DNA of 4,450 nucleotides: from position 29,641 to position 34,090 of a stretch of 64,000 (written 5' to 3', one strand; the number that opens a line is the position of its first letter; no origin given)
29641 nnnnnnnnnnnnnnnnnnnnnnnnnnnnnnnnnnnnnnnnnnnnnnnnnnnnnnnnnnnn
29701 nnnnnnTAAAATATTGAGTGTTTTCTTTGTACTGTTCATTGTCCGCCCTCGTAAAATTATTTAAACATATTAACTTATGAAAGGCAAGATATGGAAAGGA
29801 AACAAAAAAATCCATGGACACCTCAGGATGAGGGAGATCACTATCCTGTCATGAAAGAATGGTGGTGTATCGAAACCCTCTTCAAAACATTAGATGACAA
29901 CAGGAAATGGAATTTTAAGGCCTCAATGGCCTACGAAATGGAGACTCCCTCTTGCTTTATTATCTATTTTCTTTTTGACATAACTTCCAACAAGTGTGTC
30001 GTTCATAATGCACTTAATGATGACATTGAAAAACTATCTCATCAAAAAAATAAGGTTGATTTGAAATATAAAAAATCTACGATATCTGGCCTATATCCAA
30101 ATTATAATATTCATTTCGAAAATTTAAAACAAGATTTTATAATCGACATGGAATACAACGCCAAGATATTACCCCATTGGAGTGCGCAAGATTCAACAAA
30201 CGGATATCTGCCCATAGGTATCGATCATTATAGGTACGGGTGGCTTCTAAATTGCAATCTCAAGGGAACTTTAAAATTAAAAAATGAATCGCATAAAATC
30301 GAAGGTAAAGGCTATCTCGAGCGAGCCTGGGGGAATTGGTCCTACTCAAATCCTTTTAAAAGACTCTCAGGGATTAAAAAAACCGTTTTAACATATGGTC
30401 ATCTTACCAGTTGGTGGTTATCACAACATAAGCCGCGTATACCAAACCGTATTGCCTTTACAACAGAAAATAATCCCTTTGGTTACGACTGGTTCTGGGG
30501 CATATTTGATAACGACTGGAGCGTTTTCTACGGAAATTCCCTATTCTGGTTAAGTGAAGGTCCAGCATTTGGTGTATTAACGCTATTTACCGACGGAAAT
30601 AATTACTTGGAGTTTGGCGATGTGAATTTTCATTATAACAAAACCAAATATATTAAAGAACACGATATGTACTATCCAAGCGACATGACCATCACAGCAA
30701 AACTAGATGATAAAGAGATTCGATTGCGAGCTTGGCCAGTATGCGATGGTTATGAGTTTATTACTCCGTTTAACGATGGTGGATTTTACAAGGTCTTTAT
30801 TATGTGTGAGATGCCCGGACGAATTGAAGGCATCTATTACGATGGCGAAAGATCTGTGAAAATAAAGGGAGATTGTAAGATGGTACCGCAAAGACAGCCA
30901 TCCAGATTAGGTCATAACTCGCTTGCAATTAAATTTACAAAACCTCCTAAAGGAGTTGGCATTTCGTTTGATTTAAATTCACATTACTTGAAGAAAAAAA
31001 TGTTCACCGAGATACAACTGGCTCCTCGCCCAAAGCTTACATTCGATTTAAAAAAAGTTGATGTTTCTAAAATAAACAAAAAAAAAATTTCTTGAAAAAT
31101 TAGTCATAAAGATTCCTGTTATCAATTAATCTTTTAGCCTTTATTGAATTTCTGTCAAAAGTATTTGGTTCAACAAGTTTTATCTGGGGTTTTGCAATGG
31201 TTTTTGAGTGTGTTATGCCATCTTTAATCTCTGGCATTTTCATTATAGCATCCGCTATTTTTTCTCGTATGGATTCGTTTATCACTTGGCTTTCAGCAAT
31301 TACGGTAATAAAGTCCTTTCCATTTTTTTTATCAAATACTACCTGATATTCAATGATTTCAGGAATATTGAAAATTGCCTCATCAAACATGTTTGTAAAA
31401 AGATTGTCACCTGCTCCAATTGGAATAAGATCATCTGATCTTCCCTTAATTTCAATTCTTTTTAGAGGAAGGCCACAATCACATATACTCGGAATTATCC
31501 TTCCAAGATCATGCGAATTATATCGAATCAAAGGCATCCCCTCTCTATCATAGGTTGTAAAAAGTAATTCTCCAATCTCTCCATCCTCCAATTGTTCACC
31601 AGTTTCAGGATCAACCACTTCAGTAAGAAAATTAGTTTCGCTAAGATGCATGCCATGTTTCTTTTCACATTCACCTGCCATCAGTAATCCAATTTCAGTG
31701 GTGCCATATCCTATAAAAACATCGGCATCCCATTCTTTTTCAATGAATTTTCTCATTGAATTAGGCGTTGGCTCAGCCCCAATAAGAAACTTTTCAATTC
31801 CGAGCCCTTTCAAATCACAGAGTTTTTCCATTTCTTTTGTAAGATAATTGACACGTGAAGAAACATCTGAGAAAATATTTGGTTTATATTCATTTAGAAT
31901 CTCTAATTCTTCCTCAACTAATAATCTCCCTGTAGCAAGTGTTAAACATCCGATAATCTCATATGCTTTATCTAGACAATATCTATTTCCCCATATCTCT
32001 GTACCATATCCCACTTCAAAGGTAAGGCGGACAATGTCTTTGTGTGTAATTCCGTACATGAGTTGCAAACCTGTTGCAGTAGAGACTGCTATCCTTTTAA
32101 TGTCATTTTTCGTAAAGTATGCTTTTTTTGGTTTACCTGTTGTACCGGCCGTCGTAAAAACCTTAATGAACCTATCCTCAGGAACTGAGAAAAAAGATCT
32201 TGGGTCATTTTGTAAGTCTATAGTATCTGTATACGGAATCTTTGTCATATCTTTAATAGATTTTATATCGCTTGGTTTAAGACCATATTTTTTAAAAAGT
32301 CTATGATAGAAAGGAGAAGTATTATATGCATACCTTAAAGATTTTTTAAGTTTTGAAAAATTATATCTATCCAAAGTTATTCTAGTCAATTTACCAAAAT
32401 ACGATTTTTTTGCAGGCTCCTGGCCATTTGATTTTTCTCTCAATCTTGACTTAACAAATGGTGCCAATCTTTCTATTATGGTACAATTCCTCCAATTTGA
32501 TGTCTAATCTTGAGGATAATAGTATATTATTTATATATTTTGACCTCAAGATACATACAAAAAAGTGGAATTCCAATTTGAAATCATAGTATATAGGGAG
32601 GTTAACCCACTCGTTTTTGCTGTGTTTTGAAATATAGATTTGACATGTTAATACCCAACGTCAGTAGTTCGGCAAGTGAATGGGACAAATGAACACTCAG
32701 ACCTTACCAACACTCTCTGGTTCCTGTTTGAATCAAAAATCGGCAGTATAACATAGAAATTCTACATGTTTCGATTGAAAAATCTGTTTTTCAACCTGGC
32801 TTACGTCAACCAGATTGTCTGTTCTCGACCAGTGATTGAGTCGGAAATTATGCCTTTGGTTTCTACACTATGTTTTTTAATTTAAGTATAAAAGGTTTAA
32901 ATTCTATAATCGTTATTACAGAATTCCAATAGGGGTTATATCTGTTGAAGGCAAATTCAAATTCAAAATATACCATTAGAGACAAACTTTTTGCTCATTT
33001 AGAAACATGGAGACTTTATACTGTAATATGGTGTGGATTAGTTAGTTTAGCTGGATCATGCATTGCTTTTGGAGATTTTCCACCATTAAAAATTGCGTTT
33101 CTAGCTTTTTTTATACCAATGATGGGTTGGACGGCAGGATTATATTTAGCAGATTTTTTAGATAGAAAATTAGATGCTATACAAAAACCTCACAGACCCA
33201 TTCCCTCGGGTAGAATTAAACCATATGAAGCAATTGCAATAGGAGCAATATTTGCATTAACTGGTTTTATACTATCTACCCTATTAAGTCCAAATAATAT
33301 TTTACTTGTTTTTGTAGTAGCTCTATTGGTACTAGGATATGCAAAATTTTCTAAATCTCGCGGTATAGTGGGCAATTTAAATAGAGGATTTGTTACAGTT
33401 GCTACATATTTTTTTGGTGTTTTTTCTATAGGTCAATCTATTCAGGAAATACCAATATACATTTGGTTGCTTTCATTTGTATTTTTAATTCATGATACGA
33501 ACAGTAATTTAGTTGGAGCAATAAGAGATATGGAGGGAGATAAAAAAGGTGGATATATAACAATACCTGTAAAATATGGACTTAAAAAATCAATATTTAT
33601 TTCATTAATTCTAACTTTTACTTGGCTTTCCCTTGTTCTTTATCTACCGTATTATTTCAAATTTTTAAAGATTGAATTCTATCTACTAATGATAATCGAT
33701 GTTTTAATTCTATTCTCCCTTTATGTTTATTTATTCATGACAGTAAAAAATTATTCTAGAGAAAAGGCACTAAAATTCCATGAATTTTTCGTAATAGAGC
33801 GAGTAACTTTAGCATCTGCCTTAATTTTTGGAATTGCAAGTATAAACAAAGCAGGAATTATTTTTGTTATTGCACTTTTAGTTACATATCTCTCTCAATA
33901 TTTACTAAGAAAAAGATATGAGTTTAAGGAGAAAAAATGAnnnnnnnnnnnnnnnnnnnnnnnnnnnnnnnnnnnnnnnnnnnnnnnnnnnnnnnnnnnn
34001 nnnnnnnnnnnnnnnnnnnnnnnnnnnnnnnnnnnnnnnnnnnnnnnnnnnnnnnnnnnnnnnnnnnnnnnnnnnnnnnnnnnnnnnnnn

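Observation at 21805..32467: Putative isoprenoid/lipid-tailoring island: two CrtC/AttH-like hydratase paralogs, a B12-radical-SAM enzyme, a sulfatase-like enzyme and a PaaK-like ligase, with an embedded IS200 remnant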

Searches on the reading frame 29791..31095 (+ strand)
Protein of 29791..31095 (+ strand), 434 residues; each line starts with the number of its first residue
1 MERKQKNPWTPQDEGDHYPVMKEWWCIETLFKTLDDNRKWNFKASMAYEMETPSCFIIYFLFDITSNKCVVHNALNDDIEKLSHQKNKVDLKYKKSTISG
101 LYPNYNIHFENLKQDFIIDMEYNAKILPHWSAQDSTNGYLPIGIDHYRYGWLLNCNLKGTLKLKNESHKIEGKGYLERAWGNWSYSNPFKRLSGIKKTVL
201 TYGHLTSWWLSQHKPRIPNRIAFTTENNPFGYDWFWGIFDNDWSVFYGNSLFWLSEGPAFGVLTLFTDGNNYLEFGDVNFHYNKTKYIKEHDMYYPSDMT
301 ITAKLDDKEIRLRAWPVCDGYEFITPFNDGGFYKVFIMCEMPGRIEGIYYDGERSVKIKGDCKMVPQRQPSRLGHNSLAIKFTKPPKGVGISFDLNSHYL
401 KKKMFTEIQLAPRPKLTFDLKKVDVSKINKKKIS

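Call 3: search_protein_families(library=pfam, proteins=[window:29791-31095:+], max_evalue=0.01)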
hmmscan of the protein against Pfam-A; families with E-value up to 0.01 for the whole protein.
window:29791-31095:+ (434 aa): 0 families

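Call 6: search_protein_families(library=ncbifam, proteins=[window:29791-31095:+], max_evalue=0.01)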
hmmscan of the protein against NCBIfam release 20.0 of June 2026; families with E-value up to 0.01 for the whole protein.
window:29791-31095:+ (434 aa): 1 family
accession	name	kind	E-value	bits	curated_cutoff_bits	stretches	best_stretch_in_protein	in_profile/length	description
NF047501.1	lipo_LIC_13215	equivalog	0.0082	15.5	200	0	35-111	46-122/194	LIC_13215 family putative lipoprotein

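Call 9: search_solved_structures(query=window:29791-31095:+, max_evalue=10, show_alignments=2)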
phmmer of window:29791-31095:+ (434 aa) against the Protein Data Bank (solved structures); distinct sequences matched with E-value up to 10: 0.

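Call 11: find_homologous_proteins(query=window:29791-31095:+)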
Query window:29791-31095:+ (434 aa): 157 proteins with E <= 0.001 among 1956 candidates; the best 120 are listed.
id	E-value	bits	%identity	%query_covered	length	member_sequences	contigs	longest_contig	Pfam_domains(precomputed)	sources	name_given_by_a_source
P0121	0.0e+0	1011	97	99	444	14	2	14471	-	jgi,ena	-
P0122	5.4e-230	782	73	99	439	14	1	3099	-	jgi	jgi:hypothetical protein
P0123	8.5e-228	775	73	97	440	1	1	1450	-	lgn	-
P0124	7.1e-222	755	71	97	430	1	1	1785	-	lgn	-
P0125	7.4e-221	752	71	97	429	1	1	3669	-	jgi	jgi:hypothetical protein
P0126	2.8e-219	747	69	97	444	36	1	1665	-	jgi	jgi:hypothetical protein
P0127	3.9e-218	743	70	97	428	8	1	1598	-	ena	-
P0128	8.4e-217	739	69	98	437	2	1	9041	-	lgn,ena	-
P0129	1.8e-216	737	69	99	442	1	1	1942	-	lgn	-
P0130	3.8e-216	736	70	98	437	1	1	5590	-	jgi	jgi:hypothetical protein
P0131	3.6e-215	733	70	99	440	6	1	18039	-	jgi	-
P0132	7.6e-212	722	68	97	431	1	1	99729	-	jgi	jgi:hypothetical protein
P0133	2.7e-209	714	67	98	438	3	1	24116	-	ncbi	-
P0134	7.9e-209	712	66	97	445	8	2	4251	-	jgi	jgi:hypothetical protein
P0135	1.4e-208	711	68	97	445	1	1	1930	-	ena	-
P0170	1.7e-175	602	58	97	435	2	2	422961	-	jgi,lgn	-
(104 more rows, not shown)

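Call 17: find_encoding_contigs(protein=P0170, flank=10000, max_places=2)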
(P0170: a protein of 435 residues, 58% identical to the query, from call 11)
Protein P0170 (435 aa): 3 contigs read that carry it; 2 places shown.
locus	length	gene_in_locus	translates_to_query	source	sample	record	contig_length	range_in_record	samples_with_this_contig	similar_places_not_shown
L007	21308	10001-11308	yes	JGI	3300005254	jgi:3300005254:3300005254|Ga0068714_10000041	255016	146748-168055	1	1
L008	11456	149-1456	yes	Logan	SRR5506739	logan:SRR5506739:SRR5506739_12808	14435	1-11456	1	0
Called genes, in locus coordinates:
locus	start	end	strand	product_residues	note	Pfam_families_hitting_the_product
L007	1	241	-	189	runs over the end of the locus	PF28474:DUF8412, PF13376:OmdA (weak)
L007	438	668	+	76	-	-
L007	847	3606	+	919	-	PF01411:tRNA-synt_2c, PF07973:tRNA_SAD, PF02272:DHHA1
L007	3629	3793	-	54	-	PF03911:Sec61_beta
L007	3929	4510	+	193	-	PF00156:Pribosyltran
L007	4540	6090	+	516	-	PF01921:tRNA-synt_1f, PF19269:Anticodon_2 (weak)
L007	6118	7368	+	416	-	PF00919:UPF0004, PF04055:Radical_SAM, PF01938:TRAM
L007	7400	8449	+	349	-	PF00044:Gp_dh_N, PF02800:Gp_dh_C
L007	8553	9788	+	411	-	PF00162:PGK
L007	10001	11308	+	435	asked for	-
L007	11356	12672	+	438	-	PF07143:AttH (faint)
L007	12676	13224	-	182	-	PF01135:PCMT (faint), PF05175:MTS (weak), PF13847:Methyltransf_31, PF08242:Methyltransf_12 (weak), PF13649:Methyltransf_25 (weak)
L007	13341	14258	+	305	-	PF02729:OTCace_N, PF00185:OTCace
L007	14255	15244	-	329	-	PF01040:UbiA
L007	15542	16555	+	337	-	PF04055:Radical_SAM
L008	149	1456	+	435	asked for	-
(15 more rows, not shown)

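Call 47: predict_structure(alignment_id=A2)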
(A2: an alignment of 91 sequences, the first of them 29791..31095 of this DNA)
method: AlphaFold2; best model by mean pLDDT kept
length: 434 residues; sequences in the alignment: 91
mean_pLDDT: 93.1   pTM: 0.90
mean pLDDT of the five models: 93.1, 92.1, 91.5, 90.3, 89.3
residues with pLDDT >= 90: 369; 70-90: 52; 50-70: 5; < 50: 8
segments of 3 or more residues with pLDDT < 50: 1-3, 430-434
pLDDT, mean of each block of 10 residues (from residue 1): 70 95 97 98 97 95 97 96 98 98 98 97 95 90 91 97 97 97 82 84 94 90 92 96 96 93 90 93 95 96 97 96 87 92 98 98 96 95 96 97 98 97 78 33
secondary structure, 60 per line:
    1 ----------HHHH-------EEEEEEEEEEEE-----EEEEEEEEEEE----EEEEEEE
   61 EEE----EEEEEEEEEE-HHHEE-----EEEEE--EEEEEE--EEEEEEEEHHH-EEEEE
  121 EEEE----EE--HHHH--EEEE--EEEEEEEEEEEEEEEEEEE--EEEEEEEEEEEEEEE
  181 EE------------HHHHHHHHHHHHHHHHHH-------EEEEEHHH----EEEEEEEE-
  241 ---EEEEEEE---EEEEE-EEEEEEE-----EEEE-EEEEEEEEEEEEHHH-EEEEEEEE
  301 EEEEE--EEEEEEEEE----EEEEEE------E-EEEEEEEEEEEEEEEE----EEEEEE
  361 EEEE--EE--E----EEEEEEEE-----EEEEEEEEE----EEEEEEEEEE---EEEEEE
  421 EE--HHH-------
elements in order: H11-14 E22-33 E39-49 E54-63 E68-77 E89-93 E96-101 E104-111 E116-124 H133-136 E139-142 E145-163 E166-182 H195-212 E220-224 E232-239 E244-250 E254-258 E260-266 E272-275 E277-288 E293-305 E308-316 E321-326 E335-350 E355-364 E376-383 E389-397 E402-411 E415-422

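Call 53: fold_search(model_id=the predicted structure, library=pdb)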
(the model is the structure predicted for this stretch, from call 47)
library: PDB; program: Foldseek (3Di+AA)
matches with E <= 10: 1079; with E <= 0.001: 23
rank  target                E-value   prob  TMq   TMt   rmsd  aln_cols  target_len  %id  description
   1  2ich_A                6.8e-16  1.00  0.54  0.71   5.3       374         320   15  CRYSTAL STRUCTURE OF A PUTATIVE ATTH (NE1406) FROM NITROSOMONAS EUROPAEA AT 2.00 A RESOLUTION (released 2006-10-03)
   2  2ich_B                5.2e-15  1.00  0.54  0.71   5.9       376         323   15  CRYSTAL STRUCTURE OF A PUTATIVE ATTH (NE1406) FROM NITROSOMONAS EUROPAEA AT 2.00 A RESOLUTION (released 2006-10-03)
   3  7a0q_A                2.1e-12  1.00  0.52  0.67   6.2       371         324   12  Crystal structure of kievitone hydratase from Nectria haematococca (C2 SG) (released 2021-08-18)
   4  7a0t_B                5.6e-12  1.00  0.52  0.66   6.1       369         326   12  Crystal structure of kievitone hydratase from Nectria haematococca (P21 SG) (released 2021-08-18)
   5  7a0t_A                5.6e-12  1.00  0.51  0.66   6.4       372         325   12  Crystal structure of kievitone hydratase from Nectria haematococca (P21 SG) (released 2021-08-18)
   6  9g4c_B                5.9e-08  1.00  0.48  0.56   8.5       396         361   10  25-phosphosteroid lyase + phosphate + desmost-1,4-diene-3-one (released 2026-01-28)
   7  9fzn_B                2.9e-07  1.00  0.46  0.54   8.2       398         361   10  25-phosphosteroid lyase (25-PSL) (released 2026-01-14)
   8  7e5t_D                4.5e-07  1.00  0.44  0.50   8.2       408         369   11  Crystal structure of Fsa2 (released 2021-06-30)
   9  7e5t_E                6.2e-07  1.00  0.43  0.49   9.9       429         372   11  Crystal structure of Fsa2 (released 2021-06-30)
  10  7e22                  6.5e-07  1.00  0.44  0.51   9.2       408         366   11  Crystal structure of two pericyclases catalyzing [4+2] cycloaddition (released 2022-02-09)
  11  9g2i_A                7.2e-07  1.00  0.44  0.51   8.5       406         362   10  25-phosphosteroid lyase + phosphate (released 2026-01-21)
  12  7e5t_A                7.9e-07  1.00  0.44  0.50   8.3       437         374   10  Crystal structure of Fsa2 (released 2021-06-30)
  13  6kbc                  1.0e-06  1.00  0.41  0.46   9.2       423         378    9  Crystal structure of CghA with Sch210972 (released 2020-06-24)
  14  7e5t_B                1.1e-06  1.00  0.44  0.51   7.6       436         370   10  Crystal structure of Fsa2 (released 2021-06-30)
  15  7e5t_C                1.7e-06  1.00  0.44  0.50   8.7       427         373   11  Crystal structure of Fsa2 (released 2021-06-30)
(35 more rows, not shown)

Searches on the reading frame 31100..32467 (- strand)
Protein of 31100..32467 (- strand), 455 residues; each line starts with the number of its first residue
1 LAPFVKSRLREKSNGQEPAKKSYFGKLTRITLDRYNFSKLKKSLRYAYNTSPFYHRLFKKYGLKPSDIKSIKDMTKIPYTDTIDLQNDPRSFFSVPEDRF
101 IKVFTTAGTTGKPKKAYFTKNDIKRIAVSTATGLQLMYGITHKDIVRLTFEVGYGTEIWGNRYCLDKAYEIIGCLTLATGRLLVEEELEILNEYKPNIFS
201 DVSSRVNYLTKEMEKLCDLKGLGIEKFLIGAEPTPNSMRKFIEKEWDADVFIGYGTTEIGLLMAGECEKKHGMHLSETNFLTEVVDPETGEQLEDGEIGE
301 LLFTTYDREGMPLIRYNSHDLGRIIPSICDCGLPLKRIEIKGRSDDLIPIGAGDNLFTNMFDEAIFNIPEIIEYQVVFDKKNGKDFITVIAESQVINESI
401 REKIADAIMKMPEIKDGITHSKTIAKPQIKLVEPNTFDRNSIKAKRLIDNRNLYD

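Call 3: search_protein_families(library=pfam, proteins=[window:31100-32467:-], max_evalue=0.01)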
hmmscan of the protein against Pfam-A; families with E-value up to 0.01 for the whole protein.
window:31100-32467:- (455 aa): 3 families
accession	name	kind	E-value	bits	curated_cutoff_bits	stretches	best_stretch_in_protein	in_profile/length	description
PF00501.34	AMP-binding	-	1.6e-14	53.9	29.9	1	95-303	159-374/384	AMP-binding enzyme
PF14535.12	AMP-binding_C_2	-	2.9e-09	37.5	25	1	353-451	1-96/96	AMP-binding enzyme C-terminal domain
PF04443.18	LuxE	-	0.00014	21.3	24.9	0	254-355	284-385/391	Acyl-protein synthetase, LuxE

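Call 6: search_protein_families(library=ncbifam, proteins=[window:31100-32467:-], max_evalue=0.01)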
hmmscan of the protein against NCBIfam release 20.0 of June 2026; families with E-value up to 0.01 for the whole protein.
window:31100-32467:- (455 aa): 28 families (the best 25 are shown)
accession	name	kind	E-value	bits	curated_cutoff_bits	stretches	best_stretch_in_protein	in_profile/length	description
TIGR02155.1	PA_CoA_ligase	equivalog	8.5e-67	225.5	646.3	1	34-451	10-422/422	phenylacetate--CoA ligase PaaK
NF045666.1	DVU1553_fam_AMP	equivalog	2.1e-65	221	300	1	25-343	16-330/331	DVU_1553 family AMP-dependent CoA ligase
NF041878.1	paak_haloarch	equivalog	1.8e-61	208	700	1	28-451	9-427/427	phenylacetate--CoA ligase PaaK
NF053551.1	FlxY_rubin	equivalog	5.4e-52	176.9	520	1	33-451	10-424/424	flexirubin biosynthesis putative acyl-CoA ligase FlxY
TIGR03335.1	F390_ftsA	equivalog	1.4e-36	126.2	458.7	1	32-410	14-399/445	coenzyme F390 synthetase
NF041217.1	BagE_FevW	exception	6.4e-23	81.4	800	2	228-380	198-344/424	bagremycin/ferroverdin synthetase BagE/FevW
NF004837.0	PRK06187.1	subfamily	2.2e-12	46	476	1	74-274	146-343/531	long-chain-fatty-acid--CoA ligase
TIGR02304.1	aden_form_hyp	equivalog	5.8e-11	42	251.9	1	185-416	177-401/430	F390 synthetase-related protein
NF009233.0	PRK12583.1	subfamily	8.1e-09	34.4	832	1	94-306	197-407/558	fatty acid CoA ligase family protein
NF052269.1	Staph_lig_FadD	equivalog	3.6e-07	28.9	650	1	89-304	141-349/499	long-chain-fatty-acid--CoA ligase FadD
NF005897.1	PRK07867.1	exception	2.7e-06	26.4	850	1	77-305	122-339/496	long-chain-fatty-acid--CoA ligase FadD17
TIGR01923.1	menE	equivalog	4.4e-06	25.8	330.15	0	188-394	194-399/442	o-succinylbenzoate--CoA ligase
NF005714.0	PRK07529.1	subfamily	5.6e-06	25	632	0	185-262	303-378/640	acyl-CoA synthetase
NF006181.0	PRK08314.1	subfamily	5.8e-06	24.8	705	1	66-303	173-403/563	long-chain-fatty-acid--CoA ligase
NF005307.0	PRK06839.1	equivalog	8.1e-06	24.7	748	1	86-377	137-425/496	o-succinylbenzoate--CoA ligase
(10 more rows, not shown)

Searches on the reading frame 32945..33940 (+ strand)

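Call 4: search_protein_families(library=pfam, proteins=[window:32945-33940:+], max_evalue=0.01)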
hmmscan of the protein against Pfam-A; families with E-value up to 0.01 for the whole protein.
window:32945-33940:+ (331 aa): 1 family
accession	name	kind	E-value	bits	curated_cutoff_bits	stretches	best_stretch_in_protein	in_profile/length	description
PF01040.23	UbiA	-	2.8e-34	119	34.2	1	34-277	5-244/250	UbiA prenyltransferase family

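Call 6: search_protein_families(library=ncbifam, proteins=[window:32945-33940:+], max_evalue=0.01)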
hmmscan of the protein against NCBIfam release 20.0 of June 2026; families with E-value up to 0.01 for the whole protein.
window:32945-33940:+ (331 aa): 27 families (the best 25 are shown)
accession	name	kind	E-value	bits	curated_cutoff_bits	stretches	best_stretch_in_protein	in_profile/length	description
NF009523.0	PRK12884.1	equivalog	4.9e-40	137.5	269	1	14-278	3-258/279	prenyltransferase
NF009521.0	PRK12882.1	equivalog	4e-36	124.7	296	1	17-283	7-269/280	geranylgeranylglycerol-phosphate geranylgeranyltransferase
NF009522.0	PRK12883.1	equivalog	3e-29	102.4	353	1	17-284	5-261/279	geranylgeranylglycerol-phosphate geranylgeranyltransferase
TIGR01475.1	ubiA_other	subfamily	3.8e-20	72.5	180.8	1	34-274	21-256/282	UbiA-like polyprenyltransferase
NF005742.0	PRK07566.1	equivalog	1.6e-17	63.6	313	1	58-260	76-280/315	chlorophyll synthase ChlG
NF035940.1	prenyl_rel_EboC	equivalog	1.1e-16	61.1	250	1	62-318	52-287/292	UbiA-like protein EboC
TIGR01476.1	chlor_syn_BchG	subfamily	6.3e-14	52.1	212.3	1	27-271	18-261/283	(bacterio)chlorophyll synthase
NF045897.1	SCO3242_trans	equivalog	1.4e-13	51.1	260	1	62-132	44-115/287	SCO3242 family prenyltransferase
NF009513.0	PRK12872.1-3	equivalog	1.9e-13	50.6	288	1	63-263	67-261/293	prenyltransferase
NF009058.0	PRK12392.1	subfamily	3.1e-12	46.2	494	1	5-264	4-273/333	bacteriochlorophyll c synthase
TIGR02056.1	ChlG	equivalog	6.3e-11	42.4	436.45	1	58-275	64-287/306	chlorophyll synthase ChlG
NF009511.0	PRK12871.1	equivalog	2.6e-10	40.2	281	1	17-295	7-293/297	prenyltransferase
NF009524.0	PRK12886.1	equivalog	6.3e-10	38.9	387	1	35-282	28-269/291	prenyltransferase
TIGR01473.1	cyoE_ctaB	equivalog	2.2e-09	37.5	210.3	1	28-283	13-267/281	heme o synthase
NF009609.0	PRK13106.1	equivalog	2.4e-09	37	349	1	12-266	12-268/301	prenyltransferase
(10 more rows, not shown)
